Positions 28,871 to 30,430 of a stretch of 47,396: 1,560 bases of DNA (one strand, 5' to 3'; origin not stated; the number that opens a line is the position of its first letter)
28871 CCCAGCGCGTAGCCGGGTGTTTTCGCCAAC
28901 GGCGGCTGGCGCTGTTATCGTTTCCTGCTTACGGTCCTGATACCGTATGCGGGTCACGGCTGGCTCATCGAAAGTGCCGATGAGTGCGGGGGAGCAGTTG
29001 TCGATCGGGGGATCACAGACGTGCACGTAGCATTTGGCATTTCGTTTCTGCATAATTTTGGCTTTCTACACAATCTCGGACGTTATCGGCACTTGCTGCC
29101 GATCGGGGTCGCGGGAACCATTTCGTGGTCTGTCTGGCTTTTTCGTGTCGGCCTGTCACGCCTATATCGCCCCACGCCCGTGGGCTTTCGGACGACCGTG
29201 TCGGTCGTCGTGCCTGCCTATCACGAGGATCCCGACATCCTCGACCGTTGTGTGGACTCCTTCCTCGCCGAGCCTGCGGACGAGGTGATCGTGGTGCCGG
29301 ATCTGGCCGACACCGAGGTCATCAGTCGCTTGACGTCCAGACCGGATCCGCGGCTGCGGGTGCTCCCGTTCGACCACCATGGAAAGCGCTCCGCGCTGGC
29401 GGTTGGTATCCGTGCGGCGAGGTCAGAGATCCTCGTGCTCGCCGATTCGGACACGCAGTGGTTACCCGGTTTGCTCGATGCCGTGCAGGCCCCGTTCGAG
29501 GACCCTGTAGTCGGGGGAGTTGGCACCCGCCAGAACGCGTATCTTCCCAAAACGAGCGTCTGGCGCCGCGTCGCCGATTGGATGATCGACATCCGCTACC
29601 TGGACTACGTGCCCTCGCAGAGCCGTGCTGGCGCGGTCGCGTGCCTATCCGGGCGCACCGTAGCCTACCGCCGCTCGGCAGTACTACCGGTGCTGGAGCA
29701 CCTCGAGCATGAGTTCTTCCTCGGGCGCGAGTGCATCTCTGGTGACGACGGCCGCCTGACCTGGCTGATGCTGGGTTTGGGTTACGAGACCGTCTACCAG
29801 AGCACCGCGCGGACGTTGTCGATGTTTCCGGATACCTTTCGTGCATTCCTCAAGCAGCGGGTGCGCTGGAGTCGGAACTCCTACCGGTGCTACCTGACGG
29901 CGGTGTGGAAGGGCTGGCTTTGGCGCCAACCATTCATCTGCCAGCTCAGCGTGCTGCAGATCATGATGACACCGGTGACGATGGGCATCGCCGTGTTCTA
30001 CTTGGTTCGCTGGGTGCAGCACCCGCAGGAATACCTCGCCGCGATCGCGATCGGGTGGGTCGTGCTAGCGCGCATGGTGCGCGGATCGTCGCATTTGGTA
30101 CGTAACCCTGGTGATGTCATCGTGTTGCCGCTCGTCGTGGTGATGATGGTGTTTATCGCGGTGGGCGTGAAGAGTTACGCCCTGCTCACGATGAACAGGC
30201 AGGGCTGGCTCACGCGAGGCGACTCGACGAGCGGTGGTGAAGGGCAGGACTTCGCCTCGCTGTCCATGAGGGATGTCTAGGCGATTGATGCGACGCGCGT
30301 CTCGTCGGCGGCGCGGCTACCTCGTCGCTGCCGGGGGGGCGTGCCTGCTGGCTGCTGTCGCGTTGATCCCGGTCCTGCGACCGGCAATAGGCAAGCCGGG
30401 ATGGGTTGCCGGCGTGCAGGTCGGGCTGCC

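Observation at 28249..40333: Accessory island between glmM and glmS: candidate undescribed uronic-acid/hexosamine exopolysaccharide synthesis, modification and turnover system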

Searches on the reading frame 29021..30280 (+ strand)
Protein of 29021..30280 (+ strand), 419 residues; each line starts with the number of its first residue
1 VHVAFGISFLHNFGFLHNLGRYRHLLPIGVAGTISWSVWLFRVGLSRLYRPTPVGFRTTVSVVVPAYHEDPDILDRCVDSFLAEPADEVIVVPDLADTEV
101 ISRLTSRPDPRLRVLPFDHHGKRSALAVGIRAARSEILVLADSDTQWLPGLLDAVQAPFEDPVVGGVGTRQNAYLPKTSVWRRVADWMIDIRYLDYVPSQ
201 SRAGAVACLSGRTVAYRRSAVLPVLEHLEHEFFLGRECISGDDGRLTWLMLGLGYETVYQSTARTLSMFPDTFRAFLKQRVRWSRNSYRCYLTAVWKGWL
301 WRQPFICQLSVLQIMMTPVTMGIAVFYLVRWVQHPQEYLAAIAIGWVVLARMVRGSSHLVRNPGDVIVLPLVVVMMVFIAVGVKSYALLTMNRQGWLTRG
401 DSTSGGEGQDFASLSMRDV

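Call 3: search_protein_families(library=pfam, proteins=[window:29021-30280:+], max_evalue=0.01)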
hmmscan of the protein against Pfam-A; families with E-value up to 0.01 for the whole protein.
window:29021-30280:+ (419 aa): 5 families
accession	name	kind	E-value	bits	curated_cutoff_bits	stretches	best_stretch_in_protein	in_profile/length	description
PF13641.12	Glyco_tranf_2_3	-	5.7e-31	108.7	27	1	60-286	3-230/230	Glycosyltransferase like family 2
PF00535.33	Glycos_transf_2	-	7.2e-18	65.5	23.3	1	61-221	1-164/168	Glycosyl transferase family 2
PF13632.12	Glyco_trans_2_3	-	2.6e-10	40.9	27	1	138-323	2-183/198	Glycosyl transferase family group 2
PF13506.12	Glyco_transf_21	-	4.9e-07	29.8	21.7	1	122-284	18-173/174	Glycosyl transferase family 21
PF03142.21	Chitin_synth_2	-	2.4e-05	23.6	27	1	241-344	326-435/527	Chitin synthase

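Call 6: search_protein_families(library=ncbifam, proteins=[window:29021-30280:+], max_evalue=0.01)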
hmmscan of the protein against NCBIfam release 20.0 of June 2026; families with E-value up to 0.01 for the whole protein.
window:29021-30280:+ (419 aa): 8 families
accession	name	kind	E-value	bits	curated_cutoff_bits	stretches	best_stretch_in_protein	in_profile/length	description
TIGR04242.1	nodulat_NodC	equivalog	2.8e-38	131.9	550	1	58-399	48-394/395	chitooligosaccharide synthase NodC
TIGR03937.1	PgaC_IcaA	equivalog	4.5e-16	58.8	422.3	1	57-331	44-313/407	poly-beta-1,6-N-acetyl-D-glucosamine synthase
TIGR03965.1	mycofact_glyco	equivalog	6e-14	51.8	280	1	57-281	73-294/467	mycofactocin biosynthesis glycosyltransferase MftF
TIGR03472.1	HpnI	equivalog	2.9e-11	42.8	310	1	124-348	116-336/373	bacteriohopanetetrol glucosamine biosynthesis glycosyltransferase HpnI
NF041875.1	EPS_EpsD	equivalog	1e-05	25.1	370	1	60-155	1-100/325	exopolysaccharide biosynthesis glycosyltransferase EpsD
TIGR03030.1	CelA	equivalog_domain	0.00012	20.3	699.1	1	252-286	342-376/714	UDP-forming cellulose synthase catalytic subunit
TIGR04283.1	glyco_like_mftF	equivalog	0.0012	18.5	182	1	60-192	1-128/221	TIGR04283 family arsenosugar biosynthesis glycosyltransferase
NF047683.1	TeichurnBiosyTuaG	equivalog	0.0031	17.2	400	1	57-153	5-105/252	teichuronic acid biosynthesis protein TuaG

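Call 7: search_solved_structures(query=window:29021-30280:+, max_evalue=0.01, show_alignments=2)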
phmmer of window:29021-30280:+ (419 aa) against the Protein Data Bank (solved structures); distinct sequences matched with E-value up to 0.01: 7.
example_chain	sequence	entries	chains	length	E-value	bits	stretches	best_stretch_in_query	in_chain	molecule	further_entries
8smm_A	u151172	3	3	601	5.1e-18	68.1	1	138-403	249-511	Hyaluronan synthase 1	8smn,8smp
7sp7_A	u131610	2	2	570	5.2e-13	51.6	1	118-403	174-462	Hyaluronan synthase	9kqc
8snc_A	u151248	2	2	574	5.3e-13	51.6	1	118-403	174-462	Hyaluronan synthase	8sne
7sp6_A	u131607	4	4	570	2.5e-12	49.3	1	118-403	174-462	Hyaluronan synthase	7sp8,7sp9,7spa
8snd_A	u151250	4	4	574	2.6e-12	49.3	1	118-403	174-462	Hyaluronan synthase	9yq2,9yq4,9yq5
6yv7_B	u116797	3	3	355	5.5e-07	31.7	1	51-174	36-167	Glycosyl transferase, family 2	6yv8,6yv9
6yv7_A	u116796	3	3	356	5.6e-07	31.7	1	51-174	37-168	Glycosyl transferase, family 2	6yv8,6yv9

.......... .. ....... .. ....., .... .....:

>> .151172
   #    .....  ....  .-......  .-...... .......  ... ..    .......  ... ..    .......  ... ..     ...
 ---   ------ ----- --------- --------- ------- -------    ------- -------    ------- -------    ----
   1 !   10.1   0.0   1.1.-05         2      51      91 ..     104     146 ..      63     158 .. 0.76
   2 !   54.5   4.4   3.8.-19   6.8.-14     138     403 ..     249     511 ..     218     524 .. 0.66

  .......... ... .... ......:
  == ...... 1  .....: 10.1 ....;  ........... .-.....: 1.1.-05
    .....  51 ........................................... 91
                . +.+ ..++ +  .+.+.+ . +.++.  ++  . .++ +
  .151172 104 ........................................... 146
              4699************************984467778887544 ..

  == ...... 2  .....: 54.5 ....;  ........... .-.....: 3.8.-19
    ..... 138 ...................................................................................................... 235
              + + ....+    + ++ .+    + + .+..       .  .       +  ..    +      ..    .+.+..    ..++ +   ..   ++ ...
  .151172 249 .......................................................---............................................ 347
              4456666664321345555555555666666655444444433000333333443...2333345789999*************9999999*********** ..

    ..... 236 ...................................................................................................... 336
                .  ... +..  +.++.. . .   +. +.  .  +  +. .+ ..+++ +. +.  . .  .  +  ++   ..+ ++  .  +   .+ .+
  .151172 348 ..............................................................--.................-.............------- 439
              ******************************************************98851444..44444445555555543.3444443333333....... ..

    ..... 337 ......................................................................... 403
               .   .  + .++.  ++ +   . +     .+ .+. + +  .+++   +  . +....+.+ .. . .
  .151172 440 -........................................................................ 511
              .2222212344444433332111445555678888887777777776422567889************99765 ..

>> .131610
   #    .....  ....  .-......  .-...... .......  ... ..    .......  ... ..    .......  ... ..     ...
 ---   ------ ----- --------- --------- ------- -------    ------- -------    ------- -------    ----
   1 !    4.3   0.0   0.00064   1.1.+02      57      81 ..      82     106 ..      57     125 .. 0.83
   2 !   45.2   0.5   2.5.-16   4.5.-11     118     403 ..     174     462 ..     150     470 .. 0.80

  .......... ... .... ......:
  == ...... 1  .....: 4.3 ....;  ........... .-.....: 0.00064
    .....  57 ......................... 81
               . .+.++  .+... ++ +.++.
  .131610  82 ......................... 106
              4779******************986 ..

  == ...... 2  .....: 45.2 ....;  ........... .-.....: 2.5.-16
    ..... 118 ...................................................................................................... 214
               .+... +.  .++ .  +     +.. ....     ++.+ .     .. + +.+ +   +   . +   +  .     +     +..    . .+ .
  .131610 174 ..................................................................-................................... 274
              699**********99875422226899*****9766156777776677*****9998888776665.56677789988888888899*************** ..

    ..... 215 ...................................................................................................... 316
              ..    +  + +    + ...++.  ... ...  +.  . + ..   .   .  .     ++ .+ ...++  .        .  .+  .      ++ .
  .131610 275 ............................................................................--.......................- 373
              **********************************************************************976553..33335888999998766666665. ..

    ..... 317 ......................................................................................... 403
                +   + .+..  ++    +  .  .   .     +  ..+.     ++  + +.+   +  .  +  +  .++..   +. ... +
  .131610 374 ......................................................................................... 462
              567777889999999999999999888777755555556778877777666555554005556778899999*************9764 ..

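Call 8: find_homologous_proteins(query=window:29021-30280:+, max_evalue=0.00001)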
Query window:29021-30280:+ (419 aa): 2650 proteins with E <= 0.00001 among 8000 candidates; the best 120 are listed.
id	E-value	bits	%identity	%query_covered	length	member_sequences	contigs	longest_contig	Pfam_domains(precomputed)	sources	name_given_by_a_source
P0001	8.2e-261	883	92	98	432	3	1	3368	PF13632.13,PF13506.14,PF13641.13,PF00535.33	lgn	-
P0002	4.9e-218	742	81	94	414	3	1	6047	PF13632.13,PF13506.14,PF13641.13,PF00535.33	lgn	-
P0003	1.1e-208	711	74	100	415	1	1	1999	PF13632.13,PF13506.14,PF13641.13,PF00535.33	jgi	jgi:hyaluronan synthase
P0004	6.0e-208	709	76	97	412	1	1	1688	PF13632.13,PF13641.13,PF00535.33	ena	-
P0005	2.0e-207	707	77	94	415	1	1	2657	PF13632.13,PF13506.14,PF13641.13,PF00535.33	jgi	jgi:hyaluronan synthase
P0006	1.9e-205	701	76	94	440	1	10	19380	PF13632.13,PF13641.13,PF00535.33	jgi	jgi:cellulose synthase/poly-beta-1,6-N-acetylglucosamine synthase-like glycosyltransferase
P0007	7.0e-205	699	75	95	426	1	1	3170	PF13632.13,PF13506.14,PF13641.13,PF00535.33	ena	-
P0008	8.9e-203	692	76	94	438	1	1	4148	PF13632.13,PF13506.14,PF13641.13,PF00535.33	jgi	jgi:hyaluronan synthase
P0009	1.6e-200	684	76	94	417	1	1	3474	PF13632.13,PF13506.14,PF13641.13,PF03142.22,PF00535.33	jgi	jgi:hyaluronan synthase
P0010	2.4e-200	684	76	93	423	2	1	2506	PF13632.13,PF13506.14,PF13641.13,PF00535.33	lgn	-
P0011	4.8e-200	683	71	98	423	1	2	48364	PF13632.13,PF13506.14,PF13641.13,PF00535.33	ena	-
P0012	2.8e-199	680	74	95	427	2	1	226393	PF13632.13,PF13506.14,PF13641.13,PF00535.33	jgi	jgi:cellulose synthase/poly-beta-1,6-N-acetylglucosamine synthase-like glycosyltransferase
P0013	7.1e-199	679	70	97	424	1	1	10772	PF13632.13,PF13506.14,PF13641.13,PF00535.33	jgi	jgi:hyaluronan synthase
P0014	4.9e-198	676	73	95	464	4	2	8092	PF13632.13,PF13506.14,PF13641.13,PF00535.33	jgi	jgi:cellulose synthase/poly-beta-1,6-N-acetylglucosamine synthase-like glycosyltransferase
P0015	5.4e-198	676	74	94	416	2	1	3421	PF13632.13,PF13506.14,PF13641.13,PF00535.33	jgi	jgi:hyaluronan synthase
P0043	1.0e-192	659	72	94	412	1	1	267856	PF13632.13,PF13506.14,PF13641.13,PF00535.33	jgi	jgi:hyaluronan synthase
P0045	4.1e-192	657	69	99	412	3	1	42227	PF13632.13,PF13506.14,PF13641.13,PF00535.33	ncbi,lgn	ncbi:MAG: glycosyltransferase family 2 protein [Candidatus Dormiibacterota bacterium]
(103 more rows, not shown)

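Call 9: find_related_loci(query=window:29021-30280:+, collection=genome_contigs, flank=10000)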
Query window:29021-30280:+ (419 aa) in genome_contigs; peptide patterns used: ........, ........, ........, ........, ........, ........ (x = any residue, [..] = any of these).
85 stretches matched a pattern; 21 encode a relative of the query (tblastn E <= 1e-3); 21 distinct loci.
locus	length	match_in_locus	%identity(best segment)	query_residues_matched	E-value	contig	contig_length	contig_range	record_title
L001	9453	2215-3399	73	20-414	0e+0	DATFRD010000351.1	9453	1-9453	MAG TPA_asm: Candidatus Dormiibacterota bacterium isolate SMAG_U9348 k141_4536697, whole genome shotgun sequence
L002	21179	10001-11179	72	22-414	0e+0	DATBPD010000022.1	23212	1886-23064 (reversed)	MAG TPA_asm: Candidatus Dormiibacterota bacterium isolate SMAG_U4068 k141_1146793, whole genome shotgun sequence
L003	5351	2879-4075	69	17-415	0e+0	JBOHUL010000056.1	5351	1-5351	MAG: Candidatus Dormibacteria bacterium isolate TC-S_metawrap_bin.197 k127_2343096, whole genome shotgun sequence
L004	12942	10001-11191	70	19-415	0e+0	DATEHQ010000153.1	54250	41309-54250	MAG TPA_asm: Candidatus Dormiibacterota bacterium isolate SMAG_U8815 k141_589330, whole genome shotgun sequence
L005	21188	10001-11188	68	24-417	2e-180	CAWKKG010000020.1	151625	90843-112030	MAG: uncultured Actinomycetota bacterium isolate MFD00731.bin.2.63 genome assembly, contig: contig_38280, whole genome s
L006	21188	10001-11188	68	24-417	5e-180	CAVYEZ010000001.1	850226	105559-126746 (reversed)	MAG: uncultured Actinomycetota bacterium isolate MFD09603.bin.2.164 genome assembly, contig: contig_12912, whole genome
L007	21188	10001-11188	67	24-417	2e-178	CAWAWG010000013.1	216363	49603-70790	MAG: uncultured Actinomycetota bacterium isolate MFD04463.bin.2.57 genome assembly, contig: contig_46997, whole genome s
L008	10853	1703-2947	68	8-414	7e-178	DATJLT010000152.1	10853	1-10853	MAG TPA_asm: Streptosporangiaceae bacterium isolate SMAG_U14816 k141_4327518, whole genome shotgun sequence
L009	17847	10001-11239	65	1-414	2e-177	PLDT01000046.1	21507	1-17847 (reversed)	MAG: Actinomycetota bacterium isolate palsa_599 73.20111000_P1S.6_contig_2833, whole genome shotgun sequence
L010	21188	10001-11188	67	24-417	9e-176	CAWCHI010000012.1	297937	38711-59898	MAG: uncultured Actinomycetota bacterium isolate MFD09495.bin.2.39 genome assembly, contig: contig_7774, whole genome sh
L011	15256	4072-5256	66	24-414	5e-173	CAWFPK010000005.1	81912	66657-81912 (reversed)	MAG: uncultured Actinomycetota bacterium isolate MFD01689.bin.2.72 genome assembly, contig: contig_33602, whole genome s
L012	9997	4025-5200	66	25-415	7e-173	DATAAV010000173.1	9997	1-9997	MAG TPA_asm: Geodermatophilus sp. isolate SMAG_U6681 k141_1760677, whole genome shotgun sequence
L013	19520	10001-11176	65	25-415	1e-172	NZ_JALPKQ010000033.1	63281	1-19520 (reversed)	Geodermatophilus sp. CPCC 205761 Scaffold33_1, whole genome shotgun sequence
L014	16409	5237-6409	65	25-414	1e-172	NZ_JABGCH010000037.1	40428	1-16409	Modestobacter marinus strain CPCC 205245 Scaffold36_1, whole genome shotgun sequence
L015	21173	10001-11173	65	25-414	6e-172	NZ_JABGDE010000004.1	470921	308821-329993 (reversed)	Modestobacter sp. I12A-02662 Scaffold3_1, whole genome shotgun sequence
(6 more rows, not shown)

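Call 31: find_encoding_contigs(protein=P0043, flank=10000, max_places=2)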
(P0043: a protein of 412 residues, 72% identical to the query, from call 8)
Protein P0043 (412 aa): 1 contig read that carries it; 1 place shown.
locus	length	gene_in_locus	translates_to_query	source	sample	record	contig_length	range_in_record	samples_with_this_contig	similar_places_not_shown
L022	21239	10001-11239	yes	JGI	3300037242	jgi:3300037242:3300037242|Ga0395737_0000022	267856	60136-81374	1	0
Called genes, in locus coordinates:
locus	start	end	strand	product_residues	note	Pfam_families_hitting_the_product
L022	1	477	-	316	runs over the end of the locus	PF00005:ABC_tran, PF13191:AAA_16 (faint), PF13304:AAA_21 (weak)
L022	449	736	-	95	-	-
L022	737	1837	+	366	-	PF00149:Metallophos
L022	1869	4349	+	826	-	PF02463:SMC_N (faint), PF13476:AAA_23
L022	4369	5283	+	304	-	PF01497:Peripla_BP_2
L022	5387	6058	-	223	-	PF21294:Polysacc_lyase_14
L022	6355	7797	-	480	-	PF21294:Polysacc_lyase_14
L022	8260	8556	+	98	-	-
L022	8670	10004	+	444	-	PF03721:UDPG_MGDP_dh_N, PF00984:UDPG_MGDP_dh, PF03720:UDPG_MGDP_dh_C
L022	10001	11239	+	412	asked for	PF13641:Glyco_tranf_2_3, PF00535:Glycos_transf_2, PF13506:Glyco_transf_21 (weak), PF13632:Glyco_trans_2_3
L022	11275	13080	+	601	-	PF05048:NosD (faint), PF13229:Beta_helix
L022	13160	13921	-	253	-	PF01061:ABC2_membrane, PF12698:ABC2_membrane_3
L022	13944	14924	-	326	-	PF00005:ABC_tran, PF13304:AAA_21 (weak), PF13732:DrrA1-3_C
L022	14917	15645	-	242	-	PF03551:PadR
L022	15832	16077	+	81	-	-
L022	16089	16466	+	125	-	-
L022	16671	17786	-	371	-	PF00270:DEAD, PF04851:ResIII, PF00271:Helicase_C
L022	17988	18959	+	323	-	PF00389:2-Hacid_dh, PF02826:2-Hacid_dh_C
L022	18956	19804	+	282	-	PF00702:Hydrolase, PF08282:Hydrolase_3, PF05116:S6PP (weak)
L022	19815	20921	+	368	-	PF01926:MMR_HSR1, PF02421:FeoB_N, PF06071:YchF-GTPase_C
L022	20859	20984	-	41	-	-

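Call 32: find_encoding_contigs(protein=P0045, flank=10000, max_places=2)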
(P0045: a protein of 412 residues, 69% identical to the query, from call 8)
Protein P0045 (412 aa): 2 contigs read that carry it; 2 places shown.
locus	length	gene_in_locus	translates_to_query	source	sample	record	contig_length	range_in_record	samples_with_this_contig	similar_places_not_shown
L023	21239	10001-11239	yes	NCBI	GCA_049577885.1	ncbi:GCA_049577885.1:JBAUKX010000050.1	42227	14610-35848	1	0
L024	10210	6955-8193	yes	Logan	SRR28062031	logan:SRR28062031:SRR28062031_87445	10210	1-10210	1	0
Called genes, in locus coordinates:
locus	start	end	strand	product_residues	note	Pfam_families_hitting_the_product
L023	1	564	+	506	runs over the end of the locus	PF13360:PQQ_2 (weak), PF01011:PQQ, PF13570:Beta-prop_ACSF4 (faint), PF13360:PQQ_2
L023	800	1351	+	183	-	PF13302:Acetyltransf_3, PF00583:Acetyltransf_1 (weak)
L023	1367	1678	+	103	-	-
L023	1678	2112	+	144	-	PF00376:MerR, PF13411:MerR_1, PF09278:MerR-DNA-bind (weak)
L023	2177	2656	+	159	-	-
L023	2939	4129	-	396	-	-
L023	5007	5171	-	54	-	-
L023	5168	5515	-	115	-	PF12840:HTH_20, PF01022:HTH_5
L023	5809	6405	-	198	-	PF21294:Polysacc_lyase_14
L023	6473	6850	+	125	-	-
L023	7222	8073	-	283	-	PF21294:Polysacc_lyase_14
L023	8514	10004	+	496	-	PF03721:UDPG_MGDP_dh_N, PF00984:UDPG_MGDP_dh, PF03720:UDPG_MGDP_dh_C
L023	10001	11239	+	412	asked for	PF13506:Glyco_transf_21, PF13641:Glyco_tranf_2_3, PF00535:Glycos_transf_2, PF13632:Glyco_trans_2_3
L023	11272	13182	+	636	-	PF05048:NosD (weak), PF13229:Beta_helix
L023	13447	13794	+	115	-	PF01588:tRNA_bind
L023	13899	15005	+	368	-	PF04012:PspA_IM30, PF22743:PspAA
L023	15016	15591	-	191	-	PF22742:PspAB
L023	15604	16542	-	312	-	PF01435:Peptidase_M48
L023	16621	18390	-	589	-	PF00664:ABC_membrane, PF00005:ABC_tran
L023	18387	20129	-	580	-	PF00664:ABC_membrane, PF00005:ABC_tran (weak)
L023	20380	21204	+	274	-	PF04012:PspA_IM30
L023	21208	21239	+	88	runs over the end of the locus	-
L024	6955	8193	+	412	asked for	PF13506:Glyco_transf_21, PF13641:Glyco_tranf_2_3, PF00535:Glycos_transf_2, PF13632:Glyco_trans_2_3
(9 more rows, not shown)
